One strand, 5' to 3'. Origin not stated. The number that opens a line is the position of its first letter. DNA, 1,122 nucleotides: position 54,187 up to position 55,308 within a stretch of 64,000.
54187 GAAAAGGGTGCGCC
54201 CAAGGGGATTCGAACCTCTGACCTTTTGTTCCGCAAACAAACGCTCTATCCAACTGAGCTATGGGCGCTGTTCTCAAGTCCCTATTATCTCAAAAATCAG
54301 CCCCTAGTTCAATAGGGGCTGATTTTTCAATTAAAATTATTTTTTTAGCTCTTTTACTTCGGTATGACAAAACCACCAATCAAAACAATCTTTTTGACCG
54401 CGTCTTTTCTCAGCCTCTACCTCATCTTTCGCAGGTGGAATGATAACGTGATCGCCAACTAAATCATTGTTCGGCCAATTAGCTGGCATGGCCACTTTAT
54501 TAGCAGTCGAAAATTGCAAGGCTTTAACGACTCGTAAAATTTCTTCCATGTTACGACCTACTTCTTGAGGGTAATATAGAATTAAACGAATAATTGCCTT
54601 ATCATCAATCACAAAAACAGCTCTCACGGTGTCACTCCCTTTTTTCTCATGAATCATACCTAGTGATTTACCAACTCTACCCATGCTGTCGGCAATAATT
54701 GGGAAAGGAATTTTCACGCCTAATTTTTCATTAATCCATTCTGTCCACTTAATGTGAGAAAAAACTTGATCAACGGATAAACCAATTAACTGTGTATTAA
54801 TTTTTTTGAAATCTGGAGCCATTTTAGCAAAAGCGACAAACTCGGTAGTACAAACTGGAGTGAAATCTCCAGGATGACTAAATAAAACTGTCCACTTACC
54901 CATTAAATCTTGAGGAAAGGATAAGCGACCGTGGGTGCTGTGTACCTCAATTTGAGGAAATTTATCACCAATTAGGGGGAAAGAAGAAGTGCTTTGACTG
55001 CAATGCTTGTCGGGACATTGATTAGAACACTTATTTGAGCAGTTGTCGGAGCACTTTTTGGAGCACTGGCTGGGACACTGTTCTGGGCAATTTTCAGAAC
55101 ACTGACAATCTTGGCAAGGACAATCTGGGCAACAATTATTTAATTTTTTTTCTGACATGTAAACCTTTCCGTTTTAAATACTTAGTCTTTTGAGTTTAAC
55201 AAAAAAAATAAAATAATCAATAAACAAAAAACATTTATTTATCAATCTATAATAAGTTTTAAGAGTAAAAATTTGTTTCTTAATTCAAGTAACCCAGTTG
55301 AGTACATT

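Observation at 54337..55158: Peroxiredoxin fused to a metallothionein-like CX3C ladder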

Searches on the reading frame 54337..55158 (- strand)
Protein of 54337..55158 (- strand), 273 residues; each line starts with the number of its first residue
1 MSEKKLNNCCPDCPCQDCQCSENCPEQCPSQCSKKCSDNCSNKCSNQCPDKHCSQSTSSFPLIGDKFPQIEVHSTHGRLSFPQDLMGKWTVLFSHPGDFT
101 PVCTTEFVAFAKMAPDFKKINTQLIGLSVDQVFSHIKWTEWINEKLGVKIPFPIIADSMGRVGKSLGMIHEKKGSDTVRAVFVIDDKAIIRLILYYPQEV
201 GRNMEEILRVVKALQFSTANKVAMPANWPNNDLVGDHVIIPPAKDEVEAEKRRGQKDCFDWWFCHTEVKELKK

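Call 4: search_protein_families(library=pfam, proteins=[window:54337-55158:-], max_evalue=1)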
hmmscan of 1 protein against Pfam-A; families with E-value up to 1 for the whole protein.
window:54337-55158:- (273 aa): 4 families
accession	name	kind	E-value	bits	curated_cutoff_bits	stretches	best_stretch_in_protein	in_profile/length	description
PF00578.27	AhpC-TSA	-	1.1e-29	103.3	26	1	63-192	1-123/124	AhpC/TSA family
PF08534.16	Redoxin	-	4.5e-15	56.2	26.6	1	64-191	3-129/148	Redoxin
PF10417.14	1-cysPrx_C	-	1.9e-10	41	21.1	1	213-253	1-38/41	C-terminal domain of 1-Cys peroxiredoxin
PF13911.12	AhpC-TSA_2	-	0.13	13.1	27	1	111-174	3-60/114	AhpC/TSA antioxidant enzyme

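Call 5: search_protein_families(library=ncbifam, proteins=[window:54337-55158:-], max_evalue=0.01)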
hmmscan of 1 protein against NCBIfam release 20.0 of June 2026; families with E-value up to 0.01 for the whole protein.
window:54337-55158:- (273 aa): 10 families
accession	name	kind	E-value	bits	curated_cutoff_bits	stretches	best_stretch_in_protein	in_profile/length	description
NF009668.0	PRK13189.1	equivalog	3.4e-102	340.4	211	1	55-269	4-223/224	peroxiredoxin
NF009670.0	PRK13191.1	equivalog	8.8e-95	316.3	374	1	58-270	4-214/215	putative peroxiredoxin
NF010122.0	PRK13599.1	equivalog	1.3e-91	305.9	456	1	61-269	7-220/220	peroxiredoxin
NF009669.0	PRK13190.1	equivalog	3.4e-67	225.6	261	1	63-263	5-199/203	putative peroxiredoxin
NF040737.1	peroxi_PrxU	equivalog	1.8e-33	116.2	270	1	58-231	33-211/233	thioredoxin-dependent peroxiredoxin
TIGR03137.1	AhpC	equivalog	1.5e-25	90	272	1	83-231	27-173/187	alkyl hydroperoxide reductase subunit C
NF011576.0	PRK15000.1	subfamily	2.9e-24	85.9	301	1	78-229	25-176/200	peroxiredoxin C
NF053650.1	PerredPrxQDein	equivalog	2.2e-10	40.7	260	1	67-173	1-100/148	thioredoxin-dependent peroxiredoxin PrxQ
NF006960.0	PRK09437.1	equivalog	1e-05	25.5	140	1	63-191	6-133/156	thioredoxin-dependent thiol peroxidase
NF001808.0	PRK00522.1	equivalog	0.00052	19.5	123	1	58-191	15-144/167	thiol peroxidase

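Call 7: find_homologous_proteins(query=window:54337-55158:-, max_evalue=1e-10)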
Query window:54337-55158:- (273 aa): 8000 proteins with E <= 1e-10 among 8000 candidates; the best 120 are listed.
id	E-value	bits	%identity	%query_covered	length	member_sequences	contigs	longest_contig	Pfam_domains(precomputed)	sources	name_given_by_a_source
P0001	1.4e-152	525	91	85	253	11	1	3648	PF10417.15,PF08534.17,PF00578.28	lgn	-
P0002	2.0e-127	442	86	79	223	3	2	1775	PF10417.15,PF08534.17,PF00578.28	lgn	-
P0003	3.4e-127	442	73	100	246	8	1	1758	PF10417.15,PF08534.17,PF00578.28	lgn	-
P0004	5.1e-123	428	71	100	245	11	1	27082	PF10417.15,PF08534.17,PF00578.28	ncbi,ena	-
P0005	7.9e-119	414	80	77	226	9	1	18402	PF10417.15,PF08534.17,PF00578.28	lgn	-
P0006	1.9e-118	413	79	79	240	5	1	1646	PF10417.15,PF08534.17,PF00578.28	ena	-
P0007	1.8e-117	410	76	82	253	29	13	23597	PF10417.15,PF08534.17,PF00578.28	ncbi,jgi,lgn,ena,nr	ncbi:MAG TPA: peroxiredoxin [Candidatus Woesebacteria bacterium]|nr:peroxiredoxin [Candidatus Woeseb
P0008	2.5e-117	409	78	81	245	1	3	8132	PF10417.15,PF08534.17,PF00578.28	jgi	jgi:peroxiredoxin 2/4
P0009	1.9e-113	397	77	77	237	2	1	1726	PF10417.15,PF08534.17,PF00578.28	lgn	-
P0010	9.5e-113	394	74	80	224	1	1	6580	PF10417.15,PF08534.17,PF00578.28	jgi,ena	-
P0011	4.2e-112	392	76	78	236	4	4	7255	PF10417.15,PF08534.17,PF00578.28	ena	-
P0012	4.8e-112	392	71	84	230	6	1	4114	PF10417.15,PF08534.17,PF00578.28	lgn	-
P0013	1.7e-109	384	69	85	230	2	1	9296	PF10417.15,PF08534.17,PF00578.28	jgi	-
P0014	8.4e-103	362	67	80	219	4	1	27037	PF10417.15,PF08534.17,PF00578.28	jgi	-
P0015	2.8e-102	360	70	77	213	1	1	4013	PF10417.15,PF08534.17,PF00578.28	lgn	-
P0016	2.6e-101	357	69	77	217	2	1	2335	PF10417.15,PF08534.17,PF00578.28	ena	-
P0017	3.0e-101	357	67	80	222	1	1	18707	PF10417.15,PF08534.17,PF00578.28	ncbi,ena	-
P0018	3.1e-101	356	70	77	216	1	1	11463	PF10417.15,PF08534.17,PF00578.28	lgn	-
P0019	5.8e-101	356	71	75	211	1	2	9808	PF10417.15,PF08534.17,PF00578.28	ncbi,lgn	-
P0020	8.1e-101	355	70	77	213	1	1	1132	PF10417.15,PF08534.17,PF00578.28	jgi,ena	-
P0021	1.1e-100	355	65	79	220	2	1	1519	PF10417.15,PF08534.17,PF00578.28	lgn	-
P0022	1.1e-100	355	72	76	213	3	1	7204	PF10417.15,PF08534.17,PF00578.28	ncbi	-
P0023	1.5e-100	354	71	77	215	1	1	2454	PF10417.15,PF08534.17,PF00578.28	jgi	jgi:peroxiredoxin (alkyl hydroperoxide reductase subunit C)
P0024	2.7e-100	353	68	79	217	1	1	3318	PF10417.15,PF08534.17,PF00578.28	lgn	-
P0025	2.9e-100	353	68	79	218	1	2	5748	PF10417.15,PF08534.17,PF00578.28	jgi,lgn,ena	-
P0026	2.9e-100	353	71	76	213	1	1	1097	PF10417.15,PF08534.17,PF00578.28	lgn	-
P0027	6.8e-100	352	70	76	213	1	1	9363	PF10417.15,PF08534.17,PF00578.28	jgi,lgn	-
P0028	7.6e-100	352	70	76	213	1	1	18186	PF10417.15,PF08534.17,PF00578.28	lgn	-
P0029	9.1e-100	352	69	79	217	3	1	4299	PF10417.15,PF08534.17,PF00578.28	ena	-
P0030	1.2e-99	351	67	77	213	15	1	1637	PF10417.15,PF08534.17,PF00578.28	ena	-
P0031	1.2e-99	351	66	78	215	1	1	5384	PF10417.15,PF08534.17,PF00578.28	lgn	-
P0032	1.3e-99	351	65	78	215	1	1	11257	PF10417.15,PF08534.17,PF00578.28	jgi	jgi:peroxiredoxin (alkyl hydroperoxide reductase subunit C)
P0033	1.4e-99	351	67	77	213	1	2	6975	PF10417.15,PF08534.17,PF00578.28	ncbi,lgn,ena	-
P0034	2.1e-99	351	67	76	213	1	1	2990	PF10417.15,PF08534.17,PF00578.28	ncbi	-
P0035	2.4e-99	350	70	77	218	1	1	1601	PF10417.15,PF08534.17,PF00578.28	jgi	jgi:peroxiredoxin (alkyl hydroperoxide reductase subunit C)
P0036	3.3e-99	350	68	78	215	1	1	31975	PF10417.15,PF08534.17,PF00578.28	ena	-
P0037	4.5e-99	349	67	78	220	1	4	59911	PF10417.15,PF08534.17,PF00578.28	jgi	-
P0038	5.9e-99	349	69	77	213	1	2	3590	PF10417.15,PF08534.17,PF00578.28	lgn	-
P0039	7.7e-99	349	68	78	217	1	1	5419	PF10417.15,PF08534.17,PF00578.28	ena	-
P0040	8.8e-99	348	69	79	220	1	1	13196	PF10417.15,PF08534.17,PF00578.28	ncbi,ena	-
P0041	1.0e-98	348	66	78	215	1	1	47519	PF10417.15,PF08534.17,PF00578.28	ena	-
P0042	1.2e-98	348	69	79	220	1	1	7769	PF10417.15,PF08534.17,PF00578.28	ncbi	-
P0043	1.2e-98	348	69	79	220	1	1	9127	PF10417.15,PF08534.17,PF00578.28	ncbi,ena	-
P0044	1.6e-98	348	66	79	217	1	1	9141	PF10417.15,PF08534.17,PF00578.28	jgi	jgi:peroxiredoxin (alkyl hydroperoxide reductase subunit C)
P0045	2.1e-98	347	69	78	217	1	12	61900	PF10417.15,PF08534.17,PF00578.28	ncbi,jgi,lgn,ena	jgi:peroxiredoxin 2/4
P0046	2.3e-98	347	69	77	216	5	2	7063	PF10417.15,PF08534.17,PF00578.28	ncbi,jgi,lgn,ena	-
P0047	2.7e-98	347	69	76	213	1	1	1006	PF10417.15,PF08534.17,PF00578.28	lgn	-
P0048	3.4e-98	347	68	77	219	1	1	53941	PF10417.15,PF08534.17,PF00578.28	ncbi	-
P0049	3.4e-98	347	66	78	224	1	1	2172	PF10417.15,PF08534.17,PF00578.28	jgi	jgi:peroxiredoxin (alkyl hydroperoxide reductase subunit C)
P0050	3.7e-98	346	66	76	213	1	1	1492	PF10417.15,PF08534.17,PF00578.28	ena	-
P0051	3.7e-98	346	67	79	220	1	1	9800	PF10417.15,PF08534.17,PF00578.28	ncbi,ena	-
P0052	4.1e-98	346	72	73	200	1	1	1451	PF10417.15,PF08534.17,PF00578.28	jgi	jgi:peroxiredoxin (alkyl hydroperoxide reductase subunit C)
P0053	4.6e-98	346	70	76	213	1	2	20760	PF10417.15,PF08534.17,PF00578.28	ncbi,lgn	ncbi:MAG: peroxiredoxin [Spirochaetia bacterium]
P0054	6.1e-98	346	66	79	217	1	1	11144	PF10417.15,PF08534.17,PF00578.28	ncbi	-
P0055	7.0e-98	345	67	77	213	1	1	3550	PF10417.15,PF08534.17,PF00578.28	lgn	-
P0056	7.9e-98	345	69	77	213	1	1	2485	PF10417.15,PF08534.17,PF00578.28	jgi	-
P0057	8.3e-98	345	66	78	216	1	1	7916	PF10417.15,PF08534.17,PF00578.28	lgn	-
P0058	1.0e-97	345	66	77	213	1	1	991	PF10417.15,PF08534.17,PF00578.28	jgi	jgi:peroxiredoxin (alkyl hydroperoxide reductase subunit C)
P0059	1.0e-97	345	67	79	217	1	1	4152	PF10417.15,PF08534.17,PF00578.28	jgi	jgi:peroxiredoxin (alkyl hydroperoxide reductase subunit C)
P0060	1.1e-97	345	67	75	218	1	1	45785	PF10417.15,PF08534.17,PF00578.28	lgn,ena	-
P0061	1.2e-97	345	67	78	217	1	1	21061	PF10417.15,PF08534.17,PF00578.28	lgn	-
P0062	1.3e-97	345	66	77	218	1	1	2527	PF10417.15,PF08534.17,PF00578.28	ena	-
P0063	1.4e-97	345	69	77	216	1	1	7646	PF10417.15,PF08534.17,PF00578.28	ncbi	-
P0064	1.5e-97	344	66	78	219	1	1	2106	PF10417.15,PF08534.17,PF00578.28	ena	-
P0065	1.6e-97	344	65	78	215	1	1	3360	PF10417.15,PF08534.17,PF00578.28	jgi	jgi:peroxiredoxin (alkyl hydroperoxide reductase subunit C)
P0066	1.6e-97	344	68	77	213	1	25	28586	PF10417.15,PF08534.17,PF00578.28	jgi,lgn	jgi:peroxiredoxin (alkyl hydroperoxide reductase subunit C)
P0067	1.6e-97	344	67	77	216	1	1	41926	PF10417.15,PF08534.17,PF00578.28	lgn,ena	-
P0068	1.8e-97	344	68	76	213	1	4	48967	PF10417.15,PF08534.17,PF00578.28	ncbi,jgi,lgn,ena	-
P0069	1.8e-97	344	68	77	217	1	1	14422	PF10417.15,PF08534.17,PF00578.28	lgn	-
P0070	1.9e-97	344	66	77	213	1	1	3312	PF10417.15,PF08534.17,PF00578.28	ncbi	-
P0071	1.9e-97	344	68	77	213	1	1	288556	PF10417.15,PF08534.17,PF00578.28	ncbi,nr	ncbi:MAG: peroxiredoxin [Spirochaetia bacterium]|nr:peroxiredoxin [Spirochaetia bacterium]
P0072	2.0e-97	344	66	78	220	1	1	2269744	PF10417.15,PF08534.17,PF00578.28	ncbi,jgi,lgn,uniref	ncbi:peroxiredoxin [Thermatribacter velox]|uniref:Peroxiredoxin n=1 Tax=Thermatribacter velox TaxID=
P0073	2.0e-97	344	67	77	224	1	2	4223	PF10417.15,PF08534.17,PF00578.28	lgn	-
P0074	2.1e-97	344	68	77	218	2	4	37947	PF10417.15,PF08534.17,PF00578.28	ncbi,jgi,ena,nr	ncbi:peroxiredoxin [Thermoplasmatales archaeon ex4484_6]|nr:MAG: peroxiredoxin [Thermoplasmatales ar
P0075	2.1e-97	344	65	78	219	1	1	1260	PF10417.15,PF08534.17,PF00578.28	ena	-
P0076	2.3e-97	344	66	78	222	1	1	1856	PF10417.15,PF08534.17,PF00578.28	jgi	jgi:peroxiredoxin (alkyl hydroperoxide reductase subunit C)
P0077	2.3e-97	344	68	79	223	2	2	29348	PF10417.15,PF08534.17,PF00578.28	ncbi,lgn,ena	-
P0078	2.4e-97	344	65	77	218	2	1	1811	PF10417.15,PF08534.17,PF00578.28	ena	-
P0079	2.4e-97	344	64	78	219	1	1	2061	PF10417.15,PF08534.17,PF00578.28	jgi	jgi:peroxiredoxin (alkyl hydroperoxide reductase subunit C)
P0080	2.5e-97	344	70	75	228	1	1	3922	PF10417.15,PF08534.17,PF00578.28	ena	-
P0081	2.5e-97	344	70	75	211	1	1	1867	PF10417.15,PF08534.17,PF00578.28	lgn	-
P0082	2.5e-97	344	66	78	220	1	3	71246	PF10417.15,PF08534.17,PF00578.28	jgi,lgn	-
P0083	2.6e-97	344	66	79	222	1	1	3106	PF10417.15,PF08534.17,PF00578.28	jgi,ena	-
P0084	2.7e-97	344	68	77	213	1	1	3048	PF10417.15,PF08534.17,PF00578.28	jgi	-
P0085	2.9e-97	343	68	77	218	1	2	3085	PF10417.15,PF08534.17,PF00578.28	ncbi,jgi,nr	ncbi:MAG TPA: peroxiredoxin [Euryarchaeota archaeon]|nr:peroxiredoxin [Euryarchaeota archaeon]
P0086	2.9e-97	343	69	76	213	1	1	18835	PF10417.15,PF08534.17,PF00578.28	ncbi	-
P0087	2.9e-97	343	65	79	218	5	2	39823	PF10417.15,PF08534.17,PF00578.28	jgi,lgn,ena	-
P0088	2.9e-97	343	67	75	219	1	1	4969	PF10417.15,PF08534.17,PF00578.28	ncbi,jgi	-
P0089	2.9e-97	343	68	77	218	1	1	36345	PF10417.15,PF08534.17,PF00578.28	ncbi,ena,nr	ncbi:MAG: peroxiredoxin [Thermoplasmata archaeon]|nr:MAG: peroxiredoxin [Thermoplasmata archaeon]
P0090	3.0e-97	343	68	77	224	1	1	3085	PF10417.15,PF08534.17,PF00578.28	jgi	-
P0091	3.1e-97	343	66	77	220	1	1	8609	PF10417.15,PF08534.17,PF00578.28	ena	-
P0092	3.1e-97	343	68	77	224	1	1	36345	PF10417.15,PF08534.17,PF00578.28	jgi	-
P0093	3.3e-97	343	68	78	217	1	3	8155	PF10417.15,PF08534.17,PF00578.28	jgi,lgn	jgi:peroxiredoxin (alkyl hydroperoxide reductase subunit C)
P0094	3.6e-97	343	66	79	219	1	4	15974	PF10417.15,PF08534.17,PF00578.28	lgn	-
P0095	4.5e-97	343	67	79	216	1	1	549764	PF10417.15,PF08534.17,PF00578.28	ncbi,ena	-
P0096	4.7e-97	343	68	76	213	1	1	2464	PF10417.15,PF08534.17,PF00578.28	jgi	-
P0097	5.3e-97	343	66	79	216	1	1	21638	PF10417.15,PF08534.17,PF00578.28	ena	-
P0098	5.3e-97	343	64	78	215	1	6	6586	PF10417.15,PF08534.17,PF00578.28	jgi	jgi:peroxiredoxin (alkyl hydroperoxide reductase subunit C)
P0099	5.4e-97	343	66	78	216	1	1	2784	PF10417.15,PF08534.17,PF00578.28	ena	-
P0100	5.5e-97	343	67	78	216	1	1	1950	PF10417.15,PF08534.17,PF00578.28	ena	-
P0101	5.6e-97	343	65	79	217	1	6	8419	PF10417.15,PF08534.17,PF00578.28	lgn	-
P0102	5.9e-97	342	69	76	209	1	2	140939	PF10417.15,PF08534.17,PF00578.28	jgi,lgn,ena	-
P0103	6.2e-97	342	66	77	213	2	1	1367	PF10417.15,PF08534.17,PF00578.28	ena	-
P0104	7.4e-97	342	67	77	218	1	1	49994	PF10417.15,PF08534.17,PF00578.28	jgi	-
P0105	7.6e-97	342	66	78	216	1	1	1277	PF10417.15,PF08534.17,PF00578.28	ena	-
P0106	7.6e-97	342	67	77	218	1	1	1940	PF10417.15,PF08534.17,PF00578.28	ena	-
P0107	7.8e-97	342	66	77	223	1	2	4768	PF10417.15,PF08534.17,PF00578.28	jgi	jgi:peroxiredoxin (alkyl hydroperoxide reductase subunit C)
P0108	8.1e-97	342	67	77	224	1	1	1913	PF10417.15,PF08534.17,PF00578.28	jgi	-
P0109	8.4e-97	342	66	77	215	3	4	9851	PF10417.15,PF08534.17,PF00578.28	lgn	-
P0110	8.6e-97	342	66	78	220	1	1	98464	PF10417.15,PF08534.17,PF00578.28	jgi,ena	-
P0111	8.6e-97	342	65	79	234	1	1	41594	PF10417.15,PF08534.17,PF00578.28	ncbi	-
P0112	8.7e-97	342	67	78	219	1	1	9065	PF10417.15,PF08534.17,PF00578.28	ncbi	-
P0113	9.0e-97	342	65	78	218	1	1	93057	PF10417.15,PF08534.17,PF00578.28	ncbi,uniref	ncbi:peroxiredoxin [Melioribacteraceae bacterium 4301-Me]|uniref:peroxiredoxin n=1 Tax=Pyranulibacte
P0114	9.5e-97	342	66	78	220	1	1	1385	PF10417.15,PF08534.17,PF00578.28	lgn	-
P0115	9.6e-97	342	68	76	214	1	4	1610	PF10417.15,PF08534.17,PF00578.28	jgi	jgi:peroxiredoxin (alkyl hydroperoxide reductase subunit C)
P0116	9.7e-97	342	68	77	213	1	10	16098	PF10417.15,PF08534.17,PF00578.28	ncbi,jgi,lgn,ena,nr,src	ncbi:MAG TPA: peroxiredoxin [Clostridia bacterium]|nr:peroxiredoxin [Clostridia bacterium]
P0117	1.1e-96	342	66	78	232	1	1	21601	PF10417.15,PF08534.17,PF00578.28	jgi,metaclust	metaclust:\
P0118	1.1e-96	342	67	78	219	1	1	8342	PF10417.15,PF08534.17,PF00578.28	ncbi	-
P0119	1.2e-96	341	64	81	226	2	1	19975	PF10417.15,PF08534.17,PF00578.28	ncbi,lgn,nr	ncbi:MAG: peroxiredoxin [Patescibacteria group bacterium]|nr:peroxiredoxin [Patescibacteria group ba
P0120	1.2e-96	341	66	77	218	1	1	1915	PF10417.15,PF08534.17,PF00578.28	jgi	jgi:peroxiredoxin (alkyl hydroperoxide reductase subunit C)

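Call 11: find_encoding_contigs(protein=P0001, flank=5000, max_places=3)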
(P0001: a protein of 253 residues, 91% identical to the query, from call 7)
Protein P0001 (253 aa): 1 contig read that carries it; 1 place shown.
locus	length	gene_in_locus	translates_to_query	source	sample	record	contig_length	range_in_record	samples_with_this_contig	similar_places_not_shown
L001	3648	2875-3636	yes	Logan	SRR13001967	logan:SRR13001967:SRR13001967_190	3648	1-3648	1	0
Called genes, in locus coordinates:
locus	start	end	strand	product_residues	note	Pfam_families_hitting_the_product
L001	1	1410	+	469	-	?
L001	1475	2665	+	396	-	PF05496:RuvB_N, PF00158:Sigma54_activat (faint), PF01078:Mg_chelatase (faint), PF00004:AAA, PF07728:AAA_5 (weak), PF13173:AAA_14, PF16193:AAA_assoc_2, PF12002:MgsA_C, +1 more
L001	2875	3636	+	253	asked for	PF00578:AhpC-TSA, PF08534:Redoxin, PF10417:1-cysPrx_C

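Call 12: find_encoding_contigs(protein=window:54337-55158:-, flank=3000, max_places=4)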
Protein window:54337-55158:- (273 aa): 1 contig read that carries it; 1 place shown.
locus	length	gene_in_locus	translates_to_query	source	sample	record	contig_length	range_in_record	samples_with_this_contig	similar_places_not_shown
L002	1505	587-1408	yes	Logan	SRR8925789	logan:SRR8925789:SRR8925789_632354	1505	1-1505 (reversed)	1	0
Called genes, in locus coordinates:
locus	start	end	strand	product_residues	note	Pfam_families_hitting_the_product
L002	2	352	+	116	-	?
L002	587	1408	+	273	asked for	PF00578:AhpC-TSA, PF08534:Redoxin, PF10417:1-cysPrx_C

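Call 20: find_related_loci(query=window:54337-55158:-, collection=genome_contigs, flank=6000)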
Query window:54337-55158:- (273 aa) in genome_contigs; peptide patterns used: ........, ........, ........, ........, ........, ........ (x = any residue, [..] = any of these).
54 stretches matched a pattern; 33 encode a relative of the query (tblastn E <= 1e-3); 33 distinct loci.
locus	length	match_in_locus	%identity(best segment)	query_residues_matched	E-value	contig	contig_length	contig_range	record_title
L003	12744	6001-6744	84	1-273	9e-144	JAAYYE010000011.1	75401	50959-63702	MAG: Candidatus Paceibacterota bacterium isolate AS06rmzACSIP_209 313631_AS06, whole genome shotgun sequence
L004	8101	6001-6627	89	57-265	6e-130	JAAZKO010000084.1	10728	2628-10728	MAG: Candidatus Paceibacterota bacterium isolate AS22ysBPME_311 245609_AS22, whole genome shotgun sequence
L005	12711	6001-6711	72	1-265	5e-128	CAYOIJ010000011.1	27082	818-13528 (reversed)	MAG TPA_asm: uncultured Pseudomonadales bacterium isolate binchicken_co45_383 genome assembly, contig: NODE_2732_length_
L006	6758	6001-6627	71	59-265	4e-104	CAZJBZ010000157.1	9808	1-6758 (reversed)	MAG TPA_asm: uncultured Spirochaetales bacterium isolate SRP141376_co4_201 genome assembly, contig: NODE_11374_length_98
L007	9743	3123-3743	70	59-265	8e-102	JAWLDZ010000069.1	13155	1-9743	MAG: Spirochaetaceae bacterium isolate 20BLK6-1.bin.24 NODE_4969_length_13155_cov_38.026961, whole genome shotgun sequen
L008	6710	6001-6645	67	51-265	5e-101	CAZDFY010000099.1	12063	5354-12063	MAG TPA_asm: uncultured Sediminispirochaeta sp. isolate binchicken_co218_94 genome assembly, contig: NODE_5907_length_12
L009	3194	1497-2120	64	61-268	2e-99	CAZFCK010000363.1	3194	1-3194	MAG TPA_asm: uncultured Desulfovibrionaceae bacterium isolate binchicken_co405_192 genome assembly, contig: NODE_47070_l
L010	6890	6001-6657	63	51-269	5e-97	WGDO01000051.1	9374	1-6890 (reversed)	MAG: Patescibacteria group bacterium isolate S145_42 k151_27391, whole genome shotgun sequence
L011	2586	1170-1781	64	62-265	5e-100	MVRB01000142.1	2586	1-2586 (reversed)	MAG: Methanomassiliicoccales archaeon PtaU1.Bin030 A4E31_contig000142, whole genome shotgun sequence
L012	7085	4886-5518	64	58-268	7e-97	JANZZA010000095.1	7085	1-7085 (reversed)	MAG: Armatimonadota bacterium isolate SKW107 k141_501347, whole genome shotgun sequence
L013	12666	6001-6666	62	52-268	2e-95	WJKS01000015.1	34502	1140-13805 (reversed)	MAG: Candidatus Aenigmatarchaeota archaeon isolate Bin_042 k141_751186, whole genome shotgun sequence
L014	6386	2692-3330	65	56-269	3e-94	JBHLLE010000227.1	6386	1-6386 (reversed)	MAG: Candidatus Hermodarchaeota archaeon isolate DZ1M.378 DZ1M.378@60273, whole genome shotgun sequence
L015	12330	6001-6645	64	59-268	2e-94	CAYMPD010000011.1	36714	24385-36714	MAG TPA_asm: uncultured archaeon isolate binchicken_co17_215 genome assembly, contig: NODE_3257_length_36714_cov_7.56485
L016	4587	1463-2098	64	55-265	4e-94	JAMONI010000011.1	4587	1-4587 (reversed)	MAG: Flavobacteriales bacterium isolate 4281-140_metabat2_scaf2bin.033 4281-140_scaffold_10594_c1, whole genome shotgun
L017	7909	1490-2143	61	51-268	1e-93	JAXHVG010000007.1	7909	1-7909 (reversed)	MAG: candidate division WOR-3 bacterium isolate MAG71_tar_biofilm MAG71_7, whole genome shotgun sequence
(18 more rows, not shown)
